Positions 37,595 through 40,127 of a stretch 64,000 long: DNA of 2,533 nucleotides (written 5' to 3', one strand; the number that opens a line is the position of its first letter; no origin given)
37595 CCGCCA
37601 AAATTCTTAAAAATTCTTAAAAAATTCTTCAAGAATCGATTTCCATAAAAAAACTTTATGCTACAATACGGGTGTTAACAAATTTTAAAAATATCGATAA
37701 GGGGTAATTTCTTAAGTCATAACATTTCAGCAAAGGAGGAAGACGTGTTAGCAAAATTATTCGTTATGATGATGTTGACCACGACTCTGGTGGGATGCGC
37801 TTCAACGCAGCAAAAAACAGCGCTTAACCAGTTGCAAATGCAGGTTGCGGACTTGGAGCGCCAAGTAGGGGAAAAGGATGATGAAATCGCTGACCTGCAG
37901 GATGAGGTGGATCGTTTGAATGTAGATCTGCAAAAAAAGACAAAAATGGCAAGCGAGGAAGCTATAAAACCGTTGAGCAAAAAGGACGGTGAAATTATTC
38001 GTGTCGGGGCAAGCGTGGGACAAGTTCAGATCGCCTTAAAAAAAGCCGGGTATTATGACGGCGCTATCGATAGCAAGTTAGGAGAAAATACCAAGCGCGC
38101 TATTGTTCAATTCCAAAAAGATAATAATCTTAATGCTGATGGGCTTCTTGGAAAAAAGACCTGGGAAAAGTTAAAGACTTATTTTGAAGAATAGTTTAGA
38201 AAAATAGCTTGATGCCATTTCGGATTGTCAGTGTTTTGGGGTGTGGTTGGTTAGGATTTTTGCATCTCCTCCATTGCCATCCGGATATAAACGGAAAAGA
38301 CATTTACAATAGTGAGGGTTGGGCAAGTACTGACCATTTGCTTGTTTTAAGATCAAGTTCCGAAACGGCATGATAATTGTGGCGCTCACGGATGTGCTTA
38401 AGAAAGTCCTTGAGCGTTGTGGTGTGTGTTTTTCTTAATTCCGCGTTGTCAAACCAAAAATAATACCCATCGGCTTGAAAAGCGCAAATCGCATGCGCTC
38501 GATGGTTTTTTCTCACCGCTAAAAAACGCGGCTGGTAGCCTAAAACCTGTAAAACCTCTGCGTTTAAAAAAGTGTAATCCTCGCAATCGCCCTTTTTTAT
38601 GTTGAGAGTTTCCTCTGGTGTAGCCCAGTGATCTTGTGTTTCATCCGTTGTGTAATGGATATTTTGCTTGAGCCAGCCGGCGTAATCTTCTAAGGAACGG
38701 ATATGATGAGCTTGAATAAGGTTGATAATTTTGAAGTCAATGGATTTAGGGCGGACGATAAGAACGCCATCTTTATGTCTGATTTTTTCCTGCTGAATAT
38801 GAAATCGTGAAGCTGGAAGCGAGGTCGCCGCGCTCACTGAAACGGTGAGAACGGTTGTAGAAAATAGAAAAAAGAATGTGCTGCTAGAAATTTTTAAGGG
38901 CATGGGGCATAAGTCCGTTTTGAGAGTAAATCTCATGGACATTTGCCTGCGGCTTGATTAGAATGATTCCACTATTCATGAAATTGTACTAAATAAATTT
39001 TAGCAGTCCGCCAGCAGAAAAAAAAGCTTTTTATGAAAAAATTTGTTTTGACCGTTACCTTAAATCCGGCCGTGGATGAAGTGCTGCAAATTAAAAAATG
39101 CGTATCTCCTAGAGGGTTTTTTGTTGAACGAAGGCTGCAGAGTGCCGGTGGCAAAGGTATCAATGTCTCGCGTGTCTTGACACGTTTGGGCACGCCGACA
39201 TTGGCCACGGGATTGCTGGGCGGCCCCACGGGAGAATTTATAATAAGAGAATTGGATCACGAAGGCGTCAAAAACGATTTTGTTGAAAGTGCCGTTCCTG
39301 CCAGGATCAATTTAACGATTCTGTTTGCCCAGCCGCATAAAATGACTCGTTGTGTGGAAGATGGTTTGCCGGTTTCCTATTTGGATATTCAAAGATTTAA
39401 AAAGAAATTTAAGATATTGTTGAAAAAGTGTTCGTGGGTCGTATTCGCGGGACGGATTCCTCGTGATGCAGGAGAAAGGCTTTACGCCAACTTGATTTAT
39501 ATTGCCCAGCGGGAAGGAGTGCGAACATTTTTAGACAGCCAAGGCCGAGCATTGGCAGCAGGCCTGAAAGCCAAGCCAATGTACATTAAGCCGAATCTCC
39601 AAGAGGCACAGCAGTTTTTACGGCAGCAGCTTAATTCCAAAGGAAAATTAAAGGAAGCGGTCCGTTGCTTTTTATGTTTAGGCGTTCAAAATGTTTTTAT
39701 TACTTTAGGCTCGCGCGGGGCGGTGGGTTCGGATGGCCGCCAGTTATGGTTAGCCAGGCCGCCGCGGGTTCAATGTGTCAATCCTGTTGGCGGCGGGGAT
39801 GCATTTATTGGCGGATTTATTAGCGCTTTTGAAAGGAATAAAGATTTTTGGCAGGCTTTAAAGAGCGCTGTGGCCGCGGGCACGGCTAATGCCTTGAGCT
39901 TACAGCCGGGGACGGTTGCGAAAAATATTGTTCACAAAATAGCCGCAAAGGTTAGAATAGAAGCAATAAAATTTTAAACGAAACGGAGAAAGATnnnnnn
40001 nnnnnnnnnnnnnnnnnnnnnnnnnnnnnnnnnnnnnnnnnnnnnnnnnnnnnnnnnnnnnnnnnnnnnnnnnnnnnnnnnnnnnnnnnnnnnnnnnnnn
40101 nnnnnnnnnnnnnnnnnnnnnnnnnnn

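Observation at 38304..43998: Tightly coupled operon (hypothetical, HExxH peptidase-like, Ddl-family ATP-grasp, PD40 propeller) with a divergent transglutaminase-like gene nearby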

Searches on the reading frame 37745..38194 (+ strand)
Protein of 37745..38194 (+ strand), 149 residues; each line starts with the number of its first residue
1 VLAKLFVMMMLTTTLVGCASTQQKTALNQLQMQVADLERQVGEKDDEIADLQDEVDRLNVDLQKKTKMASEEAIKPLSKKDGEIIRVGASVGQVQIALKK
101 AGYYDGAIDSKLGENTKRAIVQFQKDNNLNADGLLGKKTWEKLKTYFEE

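Call 3: search_protein_families(library=pfam, proteins=[window:37745-38194:+], max_evalue=0.01)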
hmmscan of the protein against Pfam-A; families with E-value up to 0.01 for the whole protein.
window:37745-38194:+ (149 aa): 7 families
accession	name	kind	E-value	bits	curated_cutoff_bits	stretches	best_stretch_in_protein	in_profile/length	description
PF01471.23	PG_binding_1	-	1e-17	64.5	23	1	88-143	2-57/57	Putative peptidoglycan binding domain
PF08823.16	PG_binding_2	-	4.3e-07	30.5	21.1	1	83-132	10-59/74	Putative peptidoglycan binding domain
PF04977.20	DivIC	-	0.00033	20.8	28.9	1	18-63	10-55/80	Septum formation initiator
PF08614.16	ATG16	-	0.0019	18.8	33.7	1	22-64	127-169/200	Autophagy protein 16 (ATG16)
PF16808.10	PKcGMP_CC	-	0.0021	18.1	35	1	35-56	11-32/35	Coiled-coil N-terminus of cGMP-dependent protein kinase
PF12329.13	TMF_DNA_bd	-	0.0026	18.2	35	0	36-82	2-43/74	TATA element modulatory factor 1 DNA binding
PF04859.17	DUF641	-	0.0054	17.5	27.6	1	16-63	75-122/127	Plant protein of unknown function (DUF641)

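Call 4: search_protein_families(library=ncbifam, proteins=[window:37745-38194:+], max_evalue=0.01)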
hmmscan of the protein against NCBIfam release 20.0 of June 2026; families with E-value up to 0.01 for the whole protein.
window:37745-38194:+ (149 aa): 15 families
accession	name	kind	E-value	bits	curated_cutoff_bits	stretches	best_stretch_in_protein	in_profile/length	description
TIGR02869.1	spore_SleB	equivalog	6.8e-13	48.9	236.5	1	87-144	12-69/201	spore cortex-lytic enzyme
TIGR03979.1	His_Ser_Rich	equivalog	3.5e-11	43.4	121.65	1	90-139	133-182/190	His-Xaa-Ser repeat protein HxsA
NF052335.1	PdgHdaseHSB129560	equivalog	1.1e-06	28.2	500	1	92-143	277-328/330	peptidoglycan hydrolase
NF052377.1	lmo1851_S41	exception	1.3e-06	27.3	725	1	86-144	388-446/468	lmo1851 family serine protease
NF052336.1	PdgHdaseHSB100310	equivalog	9.2e-06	25.2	500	1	91-143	194-246/316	peptidoglycan hydrolase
NF040598.1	Ala_zip_lipo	subfamily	1.9e-05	25.1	43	1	3-69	3-66/90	Lpp/OprI family alanine-zipper lipoprotein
NF038080.1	PG_bind_siph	domain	5.2e-05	23.5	55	1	101-144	29-75/76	peptidoglycan-binding protein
TIGR02209.1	ftsL_broad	equivalog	0.00012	21.9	42.45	1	5-58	6-57/85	cell division protein FtsL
NF004786.0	PRK06132.1-3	equivalog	0.00068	18.5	329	1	88-132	220-266/418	hypothetical protein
NF049847.1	FtsL_COG5462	equivalog_domain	0.002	17.8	50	1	5-59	3-57/85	cell division protein FtsL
NF006542.0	PRK09039.1-1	equivalog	0.0023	17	388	1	7-71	36-100/627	peptidoglycan -binding protein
NF047363.1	Zn_ribbon_CdsZ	equivalog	0.0029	17.1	275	1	21-66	26-71/251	zinc ribbon domain regulatory protein CdsZ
NF006543.0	PRK09039.1-2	equivalog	0.0044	16.9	305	1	6-70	33-99/350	peptidoglycan -binding protein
NF045487.1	ASRP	equivalog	0.0058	15.3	300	1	26-71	370-411/593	archaea-specific SMC-related protein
NF046048.1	NlpC_P60_DIP1281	equivalog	0.0066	15.3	517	1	19-70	27-78/587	DIP1281 family NlpC/P60 protein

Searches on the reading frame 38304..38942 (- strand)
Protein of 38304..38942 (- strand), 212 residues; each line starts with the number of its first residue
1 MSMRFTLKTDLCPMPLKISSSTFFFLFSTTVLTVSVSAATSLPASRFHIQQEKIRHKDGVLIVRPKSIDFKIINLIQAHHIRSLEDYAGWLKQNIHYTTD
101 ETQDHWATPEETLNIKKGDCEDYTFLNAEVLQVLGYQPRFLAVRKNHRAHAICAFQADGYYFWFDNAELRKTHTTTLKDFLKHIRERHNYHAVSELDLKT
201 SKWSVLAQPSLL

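Call 3: search_protein_families(library=pfam, proteins=[window:38304-38942:-], max_evalue=0.01)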
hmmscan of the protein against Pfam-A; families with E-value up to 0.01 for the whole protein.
window:38304-38942:- (212 aa): 3 families
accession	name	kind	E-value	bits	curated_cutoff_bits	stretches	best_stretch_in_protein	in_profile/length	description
PF04473.18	DUF553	-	8.1e-12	45.2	20.5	1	85-167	20-114/140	Transglutaminase-like domain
PF01841.26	Transglut_core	-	3.2e-06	27.8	23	1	86-203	20-103/108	Transglutaminase-like superfamily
PF06035.17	Peptidase_C93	-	4.2e-05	23.8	27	1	78-169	36-130/162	Bacterial transglutaminase-like cysteine proteinase BTLCP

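Call 4: search_protein_families(library=ncbifam, proteins=[window:38304-38942:-], max_evalue=0.01)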
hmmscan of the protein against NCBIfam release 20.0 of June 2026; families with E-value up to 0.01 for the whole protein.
window:38304-38942:- (212 aa): 3 families
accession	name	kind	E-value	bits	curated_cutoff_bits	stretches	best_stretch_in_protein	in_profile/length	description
NF007425.0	PRK09968.1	equivalog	8.3e-05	22.4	332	1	70-166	6-97/218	protein-serine/threonine phosphatase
NF045674.1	CystProtLapG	equivalog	0.00021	20.6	320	1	92-137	75-124/221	cysteine protease LapG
NF009184.0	PRK12532.1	equivalog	0.00053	19.9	276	1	61-115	71-123/195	RNA polymerase sigma factor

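Call 50: search_protein_families(library=padloc, proteins=[window:38304-38942:-], max_evalue=0.01)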
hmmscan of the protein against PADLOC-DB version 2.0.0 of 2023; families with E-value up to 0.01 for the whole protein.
window:38304-38942:- (212 aa): 0 families

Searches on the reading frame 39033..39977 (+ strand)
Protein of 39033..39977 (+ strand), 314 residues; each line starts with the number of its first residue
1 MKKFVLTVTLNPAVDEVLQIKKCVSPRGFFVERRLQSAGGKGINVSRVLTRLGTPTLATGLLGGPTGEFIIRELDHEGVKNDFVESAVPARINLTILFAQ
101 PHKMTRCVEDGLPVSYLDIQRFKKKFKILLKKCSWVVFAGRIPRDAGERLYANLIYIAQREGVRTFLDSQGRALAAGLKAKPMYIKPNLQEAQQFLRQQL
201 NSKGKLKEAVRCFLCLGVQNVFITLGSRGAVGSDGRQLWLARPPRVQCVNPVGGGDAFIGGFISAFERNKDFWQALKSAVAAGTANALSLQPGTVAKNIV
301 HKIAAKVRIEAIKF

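Call 3: search_protein_families(library=pfam, proteins=[window:39033-39977:+], max_evalue=0.01)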
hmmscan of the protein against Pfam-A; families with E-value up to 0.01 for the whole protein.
window:39033-39977:+ (314 aa): 2 families
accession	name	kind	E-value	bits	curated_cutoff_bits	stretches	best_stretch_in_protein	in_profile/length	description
PF00294.29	PfkB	-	1.6e-43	149.7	25.8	1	35-290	32-293/302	pfkB family carbohydrate kinase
PF08543.17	Phos_pyr_kin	-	0.00063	19.6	27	1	180-280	118-225/246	Phosphomethylpyrimidine kinase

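Call 4: search_protein_families(library=ncbifam, proteins=[window:39033-39977:+], max_evalue=0.01)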
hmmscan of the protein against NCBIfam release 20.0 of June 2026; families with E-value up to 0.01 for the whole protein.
window:39033-39977:+ (314 aa): 26 families (the best 25 are shown)
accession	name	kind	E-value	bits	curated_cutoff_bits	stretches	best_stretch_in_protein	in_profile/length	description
TIGR03168.1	1-PFK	subfamily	1.4e-83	280.3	216.4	1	5-310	1-305/305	hexose kinase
TIGR03828.1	pfkB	equivalog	5.3e-78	262.1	292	1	5-310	1-305/305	1-phosphofructokinase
NF010033.0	PRK13508.1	equivalog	8.1e-53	179.6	469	1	5-309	2-306/309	tagatose-6-phosphate kinase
TIGR01231.1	lacC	equivalog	5.3e-50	170.4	409.55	1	5-306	2-304/310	tagatose-6-phosphate kinase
NF041320.1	pfkB_Halo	equivalog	3.4e-44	151.5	400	1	5-308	2-298/302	1-phosphofructokinase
NF007068.0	PRK09513.1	equivalog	3.5e-39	134.8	432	1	1-312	1-311/312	1-phosphofructokinase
NF007632.0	PRK10294.1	equivalog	1.1e-32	113.6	353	1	5-303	4-303/310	6-phosphofructokinase II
TIGR02152.1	D_ribokin_bact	equivalog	3.8e-21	75.7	299.65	1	14-283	9-277/298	ribokinase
TIGR04382.1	myo_inos_iolC_N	equivalog_domain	2e-14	53.6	300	2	201-286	203-289/309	5-dehydro-2-deoxygluconokinase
NF008353.0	PRK11142.1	equivalog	3.5e-13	49.7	341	1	14-284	13-281/307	ribokinase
NF007321.0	PRK09813.1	equivalog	1.8e-12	47.3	247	1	201-282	169-250/261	fructoselysine 6-kinase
TIGR02198.1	rfaE_dom_I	equivalog_domain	2.9e-10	39.8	345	1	34-284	43-294/315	D-glycero-beta-D-manno-heptose-7-phosphate kinase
NF006957.1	PRK09434.1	equivalog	1.8e-09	37.5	450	1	217-279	211-273/302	fructokinase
NF041332.1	KDG_KDGal_kin_Halo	equivalog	3.2e-08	33.4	440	1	216-283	221-288/320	bifunctional 2-dehydro-3-deoxygluconokinase/2-dehydro-3-deoxygalactonokinase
NF053626.1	RibKinHalex1628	equivalog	7.7e-08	32.2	330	1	221-288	205-274/293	ATP-dependent ribose-1-phosphate kinase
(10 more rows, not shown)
